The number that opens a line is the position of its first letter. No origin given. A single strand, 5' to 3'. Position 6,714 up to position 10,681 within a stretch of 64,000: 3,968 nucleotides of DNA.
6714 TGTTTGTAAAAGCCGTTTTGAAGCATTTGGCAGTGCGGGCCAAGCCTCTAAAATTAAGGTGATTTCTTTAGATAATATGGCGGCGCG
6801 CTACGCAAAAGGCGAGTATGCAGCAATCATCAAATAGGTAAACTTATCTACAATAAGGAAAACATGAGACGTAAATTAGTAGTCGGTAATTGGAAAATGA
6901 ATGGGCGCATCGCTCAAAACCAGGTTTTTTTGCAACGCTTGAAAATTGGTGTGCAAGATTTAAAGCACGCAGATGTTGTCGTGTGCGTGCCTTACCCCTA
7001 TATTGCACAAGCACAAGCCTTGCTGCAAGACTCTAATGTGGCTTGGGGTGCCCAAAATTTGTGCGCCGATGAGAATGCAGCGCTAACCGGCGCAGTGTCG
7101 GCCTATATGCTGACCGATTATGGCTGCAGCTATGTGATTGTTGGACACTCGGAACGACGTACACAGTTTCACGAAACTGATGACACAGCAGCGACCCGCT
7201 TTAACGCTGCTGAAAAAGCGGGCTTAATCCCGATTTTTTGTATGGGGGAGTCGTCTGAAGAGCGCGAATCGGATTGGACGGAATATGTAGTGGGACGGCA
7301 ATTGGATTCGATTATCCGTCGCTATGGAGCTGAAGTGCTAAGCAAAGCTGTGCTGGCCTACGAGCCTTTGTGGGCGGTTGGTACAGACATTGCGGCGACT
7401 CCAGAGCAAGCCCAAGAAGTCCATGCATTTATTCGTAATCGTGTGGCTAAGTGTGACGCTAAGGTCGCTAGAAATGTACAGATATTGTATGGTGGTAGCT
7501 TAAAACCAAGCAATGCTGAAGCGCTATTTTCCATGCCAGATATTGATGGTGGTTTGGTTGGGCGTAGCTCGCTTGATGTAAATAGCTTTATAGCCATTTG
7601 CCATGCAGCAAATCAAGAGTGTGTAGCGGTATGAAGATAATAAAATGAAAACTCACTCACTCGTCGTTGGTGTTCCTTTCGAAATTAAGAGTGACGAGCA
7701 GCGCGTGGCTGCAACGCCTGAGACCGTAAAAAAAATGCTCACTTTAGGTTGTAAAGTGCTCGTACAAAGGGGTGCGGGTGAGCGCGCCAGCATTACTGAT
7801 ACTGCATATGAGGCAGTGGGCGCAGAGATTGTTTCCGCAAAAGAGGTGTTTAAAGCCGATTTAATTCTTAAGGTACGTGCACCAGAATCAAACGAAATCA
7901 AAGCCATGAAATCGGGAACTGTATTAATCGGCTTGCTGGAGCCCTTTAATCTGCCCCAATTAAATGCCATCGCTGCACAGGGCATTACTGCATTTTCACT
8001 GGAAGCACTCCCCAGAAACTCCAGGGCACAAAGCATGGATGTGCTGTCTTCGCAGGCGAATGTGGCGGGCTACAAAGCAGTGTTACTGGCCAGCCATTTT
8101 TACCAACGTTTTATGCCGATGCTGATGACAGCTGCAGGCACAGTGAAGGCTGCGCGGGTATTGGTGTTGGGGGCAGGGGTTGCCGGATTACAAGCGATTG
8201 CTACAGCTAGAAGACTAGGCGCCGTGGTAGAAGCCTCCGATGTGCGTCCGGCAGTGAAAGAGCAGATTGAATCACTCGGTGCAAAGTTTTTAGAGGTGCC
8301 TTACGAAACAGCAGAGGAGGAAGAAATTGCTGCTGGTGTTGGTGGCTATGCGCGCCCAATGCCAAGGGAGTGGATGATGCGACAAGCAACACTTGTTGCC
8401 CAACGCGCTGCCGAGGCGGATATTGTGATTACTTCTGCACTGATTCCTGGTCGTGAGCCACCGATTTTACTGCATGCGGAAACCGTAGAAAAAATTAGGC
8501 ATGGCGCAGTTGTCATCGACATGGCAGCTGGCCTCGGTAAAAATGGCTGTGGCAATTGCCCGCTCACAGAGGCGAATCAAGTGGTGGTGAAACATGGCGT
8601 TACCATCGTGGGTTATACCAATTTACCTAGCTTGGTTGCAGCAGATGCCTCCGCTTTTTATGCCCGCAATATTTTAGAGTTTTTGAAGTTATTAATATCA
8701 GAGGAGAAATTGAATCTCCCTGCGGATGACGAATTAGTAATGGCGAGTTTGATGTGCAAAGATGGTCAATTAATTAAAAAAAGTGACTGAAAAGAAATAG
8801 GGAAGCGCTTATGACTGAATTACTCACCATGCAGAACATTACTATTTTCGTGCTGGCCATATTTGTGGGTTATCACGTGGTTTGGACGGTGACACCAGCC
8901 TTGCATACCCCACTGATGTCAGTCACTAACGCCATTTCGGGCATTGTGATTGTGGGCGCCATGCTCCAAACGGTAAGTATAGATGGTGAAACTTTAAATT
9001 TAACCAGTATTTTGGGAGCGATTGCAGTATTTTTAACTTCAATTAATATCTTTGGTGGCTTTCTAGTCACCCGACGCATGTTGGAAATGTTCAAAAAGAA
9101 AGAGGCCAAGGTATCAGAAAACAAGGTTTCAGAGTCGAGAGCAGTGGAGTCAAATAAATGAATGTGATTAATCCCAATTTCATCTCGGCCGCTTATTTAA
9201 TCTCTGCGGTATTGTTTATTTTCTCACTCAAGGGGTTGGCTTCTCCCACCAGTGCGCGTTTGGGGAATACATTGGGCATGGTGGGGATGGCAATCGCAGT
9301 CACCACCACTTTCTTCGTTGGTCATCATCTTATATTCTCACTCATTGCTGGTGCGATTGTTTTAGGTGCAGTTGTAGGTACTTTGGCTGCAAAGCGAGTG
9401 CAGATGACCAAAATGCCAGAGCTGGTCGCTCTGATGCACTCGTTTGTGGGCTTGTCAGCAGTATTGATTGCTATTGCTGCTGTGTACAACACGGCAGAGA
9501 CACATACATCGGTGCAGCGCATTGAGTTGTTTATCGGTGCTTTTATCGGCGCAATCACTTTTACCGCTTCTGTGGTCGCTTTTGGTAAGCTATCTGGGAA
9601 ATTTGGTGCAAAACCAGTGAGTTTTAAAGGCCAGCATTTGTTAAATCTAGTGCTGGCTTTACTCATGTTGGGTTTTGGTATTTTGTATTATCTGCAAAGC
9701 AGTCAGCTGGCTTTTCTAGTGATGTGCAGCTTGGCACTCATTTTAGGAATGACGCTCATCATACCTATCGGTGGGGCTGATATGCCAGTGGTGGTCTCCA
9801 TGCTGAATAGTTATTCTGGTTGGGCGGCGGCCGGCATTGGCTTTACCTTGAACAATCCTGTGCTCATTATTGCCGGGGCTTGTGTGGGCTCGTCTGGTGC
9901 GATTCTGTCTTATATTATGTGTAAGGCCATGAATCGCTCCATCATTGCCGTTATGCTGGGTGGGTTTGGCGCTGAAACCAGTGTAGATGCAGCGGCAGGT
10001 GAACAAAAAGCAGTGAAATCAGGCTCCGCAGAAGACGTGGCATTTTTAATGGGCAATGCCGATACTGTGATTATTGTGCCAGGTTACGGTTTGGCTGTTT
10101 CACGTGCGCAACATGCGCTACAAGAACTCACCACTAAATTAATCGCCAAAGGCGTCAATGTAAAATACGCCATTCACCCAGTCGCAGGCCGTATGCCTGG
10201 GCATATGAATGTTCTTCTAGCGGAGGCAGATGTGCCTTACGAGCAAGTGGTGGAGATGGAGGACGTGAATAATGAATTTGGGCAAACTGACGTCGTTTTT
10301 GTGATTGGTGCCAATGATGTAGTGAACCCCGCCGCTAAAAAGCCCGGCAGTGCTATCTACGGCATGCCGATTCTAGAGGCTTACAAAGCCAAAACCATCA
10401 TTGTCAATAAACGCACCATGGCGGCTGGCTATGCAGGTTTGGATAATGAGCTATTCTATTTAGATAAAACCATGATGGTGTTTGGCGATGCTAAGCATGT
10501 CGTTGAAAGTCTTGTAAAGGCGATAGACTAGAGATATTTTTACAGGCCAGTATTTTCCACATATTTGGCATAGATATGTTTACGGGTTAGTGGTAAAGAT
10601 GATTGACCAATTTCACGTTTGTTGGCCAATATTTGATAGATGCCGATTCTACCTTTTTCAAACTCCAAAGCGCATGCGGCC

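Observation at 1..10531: Intact, CbbR-regulated red-type Calvin cycle operon in an apparent Methylophilaceae genome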

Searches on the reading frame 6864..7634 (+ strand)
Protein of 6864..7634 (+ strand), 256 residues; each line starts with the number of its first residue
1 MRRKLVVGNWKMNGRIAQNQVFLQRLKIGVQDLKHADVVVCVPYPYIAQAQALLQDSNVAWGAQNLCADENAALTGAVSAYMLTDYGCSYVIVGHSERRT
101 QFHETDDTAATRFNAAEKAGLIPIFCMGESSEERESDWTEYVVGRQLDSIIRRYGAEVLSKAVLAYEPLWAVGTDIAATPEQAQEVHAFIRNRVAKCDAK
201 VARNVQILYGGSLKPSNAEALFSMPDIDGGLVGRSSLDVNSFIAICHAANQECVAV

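Call 3: search_protein_families(library=ncbifam, proteins=[window:6864-7634:+])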
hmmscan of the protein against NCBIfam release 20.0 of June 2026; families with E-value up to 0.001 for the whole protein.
window:6864-7634:+ (256 aa): 9 families
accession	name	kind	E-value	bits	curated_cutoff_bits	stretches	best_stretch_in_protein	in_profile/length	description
NF010569.0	PRK13962.1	equivalog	8.5e-76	255.5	883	1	1-248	396-643/645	bifunctional phosphoglycerate kinase/triosephosphate isomerase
TIGR00419.1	tim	equivalog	1.4e-56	191.9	130.6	1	5-237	1-225/228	triose-phosphate isomerase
NF000722.0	PRK00042.2-1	equivalog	1.1e-55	188.8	293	1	5-252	5-251/256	triose-phosphate isomerase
NF011163.0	PRK14565.1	equivalog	4.7e-54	183.6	298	1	5-250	4-235/240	triosephosphate isomerase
NF000728.0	PRK00042.3-2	equivalog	4.6e-43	147.4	255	1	6-249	3-229/231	triose-phosphate isomerase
NF012036.0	PRK15492.1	equivalog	1.8e-39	135.7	509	1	8-246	9-255/261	triosephosphate isomerase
NF011497.0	PRK14905.1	equivalog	3.2e-38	131.9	485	1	57-248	66-258/357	triosephosphate isomerase/PTS system glucose/sucrose-specific transporter subunit IIB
NF000729.0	PRK00042.3-3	equivalog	1.2e-22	80.9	309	1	4-245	3-230/234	triose-phosphate isomerase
NF003302.0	PRK04302.1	subfamily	3e-09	36.9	132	1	6-130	6-124/223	triose-phosphate isomerase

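Call 41: find_related_loci(query=window:6864-7634:+, collection=metagenome_contigs, flank=10000)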
Query window:6864-7634:+ (256 aa) in metagenome_contigs; peptide patterns used: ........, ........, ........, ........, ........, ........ (x = any residue, [..] = any of these).
599 stretches matched a pattern (row limit reached: there are more); 582 encode a relative of the query (tblastn E <= 1e-3); the best 80 are kept; 80 distinct loci.
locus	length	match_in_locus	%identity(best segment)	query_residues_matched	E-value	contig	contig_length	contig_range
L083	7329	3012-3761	74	1-250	2e-126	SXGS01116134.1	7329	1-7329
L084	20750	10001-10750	72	1-250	8e-126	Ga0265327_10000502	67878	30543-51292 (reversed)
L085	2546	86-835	71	1-250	2e-131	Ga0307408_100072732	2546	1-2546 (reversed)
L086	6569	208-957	69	1-250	2e-122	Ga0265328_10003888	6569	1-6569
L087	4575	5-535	77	70-246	2e-93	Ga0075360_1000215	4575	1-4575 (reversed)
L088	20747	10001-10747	55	1-249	3e-93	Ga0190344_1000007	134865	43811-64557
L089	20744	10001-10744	53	1-249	7e-93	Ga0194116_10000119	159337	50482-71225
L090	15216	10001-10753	80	1-251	1e-139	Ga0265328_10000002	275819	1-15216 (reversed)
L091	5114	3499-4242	53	1-249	9e-93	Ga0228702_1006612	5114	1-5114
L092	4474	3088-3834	53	1-249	4e-89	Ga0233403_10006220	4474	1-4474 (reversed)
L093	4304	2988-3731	53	1-249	8e-89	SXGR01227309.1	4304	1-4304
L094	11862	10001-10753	54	1-251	2e-88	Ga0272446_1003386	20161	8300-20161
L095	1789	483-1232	53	1-250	7e-93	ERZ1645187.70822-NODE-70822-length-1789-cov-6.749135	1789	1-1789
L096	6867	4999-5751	54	1-251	4e-88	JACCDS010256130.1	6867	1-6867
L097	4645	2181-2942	51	1-254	7e-88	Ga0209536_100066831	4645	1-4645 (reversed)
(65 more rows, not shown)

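Call 45: search_protein_families(library=ncbifam, max_evalue=1e-8, proteins=[L090:562-2055:-, L090:2998-3957:-, L090:13948-14922:+, L084:6971-7894:+, L084:8211-9887:+, L084:8676-9863:-, L084:10830-12107:+, L084:12104-13045:+, L084:13579-14640:+, L084:3940-4980:-])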
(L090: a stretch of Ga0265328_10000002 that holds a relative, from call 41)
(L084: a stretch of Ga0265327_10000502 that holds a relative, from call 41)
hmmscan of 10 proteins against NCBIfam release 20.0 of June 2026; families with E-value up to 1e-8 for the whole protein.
L090:562-2055:- (497 aa): 15 families
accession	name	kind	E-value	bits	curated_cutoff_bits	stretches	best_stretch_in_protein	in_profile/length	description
NF003613.0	PRK05257.3-4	subfamily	5.6e-257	852.9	728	1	2-496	2-492/494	malate:quinone oxidoreductase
NF003614.0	PRK05257.3-5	equivalog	6.6e-215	714.3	850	1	4-496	9-497/499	malate:quinone oxidoreductase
NF003608.0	PRK05257.2-4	subfamily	1.8e-214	712.7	733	1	3-496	6-495/498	malate:quinone oxidoreductase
NF003611.0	PRK05257.3-2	subfamily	6.7e-211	701.2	499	1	4-496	4-492/497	malate:quinone oxidoreductase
NF003605.0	PRK05257.1-4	subfamily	9.9e-211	700.8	666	1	5-496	30-518/545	malate:quinone oxidoreductase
NF009875.0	PRK13339.1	subfamily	1.8e-208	693.2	623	1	3-496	4-492/498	malate:quinone oxidoreductase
TIGR01320.1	mal_quin_oxido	equivalog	4.6e-202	672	549.95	1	6-494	1-482/482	malate dehydrogenase (quinone)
NF003610.0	PRK05257.3-1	equivalog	2e-201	669.9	745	1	5-496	9-493/495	malate:quinone oxidoreductase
NF003607.0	PRK05257.2-3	equivalog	7.8e-201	668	734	1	5-496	12-495/497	malate:quinone oxidoreductase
NF003612.0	PRK05257.3-3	equivalog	9.4e-201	667.5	742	1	4-496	10-496/498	malate:quinone oxidoreductase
NF003604.0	PRK05257.1-3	subfamily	6e-199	661.5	737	1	3-496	5-492/500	malate:quinone oxidoreductase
NF003606.0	PRK05257.2-1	subfamily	3.2e-188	626.8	425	1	4-496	9-494/497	malate:quinone oxidoreductase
NF003603.0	PRK05257.1-1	subfamily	1.3e-181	605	563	1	3-495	29-517/548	malate:quinone oxidoreductase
NF040844.1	Lac_Quin_Ox_NO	exception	1.4e-169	564.7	915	1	7-496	2-486/489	L-lactate dehydrogenase (quinone)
NF003609.0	PRK05257.2-5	equivalog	4.3e-155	516.9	586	1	6-493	5-485/488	malate:quinone oxidoreductase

L090:2998-3957:- (319 aa): 48 families (the best 25 are shown)
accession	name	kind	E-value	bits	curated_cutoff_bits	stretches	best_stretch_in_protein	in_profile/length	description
NF045990.1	TransRegCbbRRhodb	equivalog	2.4e-83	279.7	450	1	10-307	4-304/304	LysR family regulator CbbR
NF040786.1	LysR_Sec_metab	equivalog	1.3e-53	182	250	1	13-301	2-296/298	selenium metabolism-associated LysR family transcriptional regulator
TIGR03339.1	phn_lysR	subfamily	4.4e-48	163.9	341.1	1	16-295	1-275/279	aminoethylphosphonate catabolism associated LysR family transcriptional regulator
NF040889.1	trans_reg_YeiE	equivalog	1.8e-39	135.7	480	1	12-296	3-283/288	DNA-binding transcriptional regulator YeiE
NF053705.1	TransRegGltCGpos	equivalog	2.2e-39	135.5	350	1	13-300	2-290/300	glutamate biosynthesis transcriptional regulator GltC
NF008416.0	PRK11242.1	equivalog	9.1e-39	133.5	277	1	14-303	3-291/300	transcriptional regulator CynR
TIGR02424.1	TF_pcaQ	equivalog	6.5e-38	130.3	303.8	1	12-299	3-291/300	pca operon transcription factor PcaQ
NF008095.0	PRK10837.1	subfamily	2.4e-36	125.4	281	1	12-296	3-283/290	LysR family transcriptional regulator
NF007385.0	PRK09906.1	equivalog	2e-35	122.4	356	1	13-276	2-266/296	DNA-binding transcriptional regulator HcaR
NF045775.1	acetoin_reg_AlsR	exception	5.1e-35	121.4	430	1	13-295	2-284/290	acetoin biosynthesis transcriptional regulator AlsR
NF008352.0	PRK11139.1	subfamily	8.1e-35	120.4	288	1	14-303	8-292/305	transcriptional regulator GcvA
NF008722.0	PRK11716.1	equivalog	2.7e-33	115.2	246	1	13-295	2-286/293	HTH-type transcriptional activator IlvY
NF047520.1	trans_act_CidR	equivalog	6.1e-31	107.7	415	1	14-296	3-285/292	cidABC operon transcriptional activator CidR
NF047711.1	PutUtilRegPtrR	equivalog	4.6e-30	104.7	400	1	13-280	2-265/283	putrescine utilization regulator PtrR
NF007439.0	PRK09986.1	equivalog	5.1e-28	98.3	290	1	11-251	6-250/296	LysR family transcriptional regulator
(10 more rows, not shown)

L090:13948-14922:+ (324 aa): 22 families
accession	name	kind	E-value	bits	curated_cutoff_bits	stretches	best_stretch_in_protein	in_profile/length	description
NF007135.0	PRK09581.1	equivalog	8.1e-55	186.4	474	1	157-321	289-452/457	PleD family two-component system response regulator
TIGR00254.1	GGDEF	domain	1.2e-52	178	37.4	1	157-323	1-166/168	diguanylate cyclase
NF007380.0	PRK09894.1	equivalog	1.4e-50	172.3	256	1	156-321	124-284/296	diguanylate cyclase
NF038266.1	diguan_SiaD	equivalog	7.6e-50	169.6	290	1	154-321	87-252/252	biofilm regulation diguanylate cyclase SiaD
NF041606.1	dguan_cyc_DgcA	equivalog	1.1e-40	139.7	370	1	161-323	178-338/340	diguanylate cyclase DgcA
NF047654.1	DiguCycDgcRLepto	equivalog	1.2e-39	136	500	1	154-321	126-293/295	diguanylate cyclase DgcR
NF007423.1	PRK09966.1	equivalog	4.4e-38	131.2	325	1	152-314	230-390/390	diguanylate cyclase DgcN/YfiN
NF051473.1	DigCycDgcsShew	equivalog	2.1e-37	129.1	400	1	146-322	121-289/291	diguanylate cyclase DgcS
NF011955.1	PRK15426.1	equivalog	6.8e-37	126.8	408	1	149-321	386-558/564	cellulose biosynthesis regulator diguanylate cyclase DgcQ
NF007298.0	PRK09776.1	equivalog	6.7e-36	123.6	1135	1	154-323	677-844/1111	diguanylate cyclase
NF007599.0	PRK10245.1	equivalog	3.6e-33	114.6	402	1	152-323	201-369/371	diguanylate cyclase AdrA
NF045675.1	PhdiestaseDibA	equivalog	3.2e-30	105.1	980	1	152-319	194-359/623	phosphodiesterase DibA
NF040885.1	diguan_DgcJ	equivalog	5.4e-29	101.3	500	1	163-319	343-491/493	diguanylate cyclase DgcJ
NF007474.0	PRK10060.1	equivalog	6.6e-29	100.6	782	1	147-321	223-392/663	cyclic di-GMP phosphodiesterase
NF047872.1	GGDEF_GdpS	equivalog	1e-26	94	400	1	161-321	187-347/355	GGDEF domain-containing protein GdpS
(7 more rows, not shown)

L084:6971-7894:+ (307 aa): 1 family
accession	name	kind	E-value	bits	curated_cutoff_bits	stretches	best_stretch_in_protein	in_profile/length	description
TIGR02001.1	gcw_chp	subfamily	3.8e-34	118.3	47.15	1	25-249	13-206/244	TorF family putative porin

L084:8211-9887:+ (558 aa): 3 families
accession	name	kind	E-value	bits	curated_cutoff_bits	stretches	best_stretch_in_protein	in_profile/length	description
TIGR00836.1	amt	subfamily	2.2e-129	432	343.3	1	122-556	1-406/406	ammonium transporter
NF007947.0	PRK10666.1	equivalog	1.3e-125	419.8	657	1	118-557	27-427/428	ammonium transporter AmtB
TIGR03644.1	marine_trans_1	hypoth_equivalog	3.8e-51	174.1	514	1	125-557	7-402/404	probable ammonium transporter, marine subtype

L084:8676-9863:- (395 aa): 0 families

L084:10830-12107:+ (425 aa): 1 family
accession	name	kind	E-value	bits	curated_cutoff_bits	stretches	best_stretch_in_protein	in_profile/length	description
TIGR02049.1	gshA_ferroox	equivalog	1.3e-192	640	293.9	1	17-421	1-402/403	glutamate--cysteine ligase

L084:12104-13045:+ (313 aa): 5 families
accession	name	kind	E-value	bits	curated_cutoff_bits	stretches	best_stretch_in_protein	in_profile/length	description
NF003573.0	PRK05246.1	equivalog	3e-132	440.2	272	1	1-310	2-311/316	glutathione synthase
TIGR01380.1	glut_syn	equivalog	1.3e-127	425.1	299.05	1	1-310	1-310/312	glutathione synthase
NF009110.0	PRK12458.1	subfamily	1.7e-67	227.9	408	1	1-311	1-330/349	glutathione synthetase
TIGR00768.1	rimK_fam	subfamily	9.2e-13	48.2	143.4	1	72-274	43-239/276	RimK family alpha-L-glutamate ligase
NF040720.1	MptN_Meth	equivalog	2e-12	46.8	350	1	74-277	51-255/291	tetrahydromethanopterin:alpha-L-glutamate ligase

L084:13579-14640:+ (353 aa): 1 family
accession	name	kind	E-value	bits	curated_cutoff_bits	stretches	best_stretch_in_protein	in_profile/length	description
NF007774.0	PRK10461.1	equivalog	2e-40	138.8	498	1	13-332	2-331/351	FAD:protein FMN transferase ApbE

L084:3940-4980:- (346 aa): 0 families

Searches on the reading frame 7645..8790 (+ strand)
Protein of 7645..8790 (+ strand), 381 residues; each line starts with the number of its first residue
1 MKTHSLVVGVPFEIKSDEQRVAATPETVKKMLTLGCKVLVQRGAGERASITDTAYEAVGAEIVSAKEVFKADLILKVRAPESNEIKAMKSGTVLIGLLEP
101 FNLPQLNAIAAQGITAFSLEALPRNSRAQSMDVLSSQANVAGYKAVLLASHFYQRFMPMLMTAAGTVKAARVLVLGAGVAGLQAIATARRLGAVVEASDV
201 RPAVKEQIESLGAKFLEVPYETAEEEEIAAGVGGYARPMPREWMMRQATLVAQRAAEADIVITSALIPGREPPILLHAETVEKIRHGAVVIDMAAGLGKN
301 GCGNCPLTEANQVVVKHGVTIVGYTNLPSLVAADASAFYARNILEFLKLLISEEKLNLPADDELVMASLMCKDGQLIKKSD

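Call 3: search_protein_families(library=ncbifam, proteins=[window:7645-8790:+])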
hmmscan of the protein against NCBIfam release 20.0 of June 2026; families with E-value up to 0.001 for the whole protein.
window:7645-8790:+ (381 aa): 5 families
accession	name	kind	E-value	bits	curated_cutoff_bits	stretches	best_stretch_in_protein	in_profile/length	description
NF006942.0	PRK09424.1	equivalog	2.6e-119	399.2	383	1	8-376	3-366/510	Re/Si-specific NAD(P)(+) transhydrogenase subunit alpha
TIGR00561.1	pntA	equivalog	1.6e-103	347.1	444.4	1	8-376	2-365/511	Re/Si-specific NAD(P)(+) transhydrogenase subunit alpha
TIGR00518.1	alaDH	equivalog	1.4e-44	152.6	391.85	2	7-218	2-216/370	alanine dehydrogenase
TIGR03366.1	HpnZ_proposed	hypoth_equivalog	2.8e-08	33.3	328.1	1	161-226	148-214/315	putative phosphonate catabolism associated alcohol dehydrogenase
TIGR03201.1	dearomat_had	equivalog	0.00054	19.2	338.65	0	164-237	162-234/349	6-hydroxycyclohex-1-ene-1-carbonyl-CoA dehydrogenase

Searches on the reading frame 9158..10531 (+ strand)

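Call 3: search_protein_families(library=ncbifam, proteins=[window:9158-10531:+])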
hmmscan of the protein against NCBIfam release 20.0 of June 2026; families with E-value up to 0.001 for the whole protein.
window:9158-10531:+ (457 aa): 1 family
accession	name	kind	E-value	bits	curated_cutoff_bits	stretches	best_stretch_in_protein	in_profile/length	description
NF006974.0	PRK09444.1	equivalog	4e-164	547.2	689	1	7-456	4-460/460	Re/Si-specific NAD(P)(+) transhydrogenase subunit beta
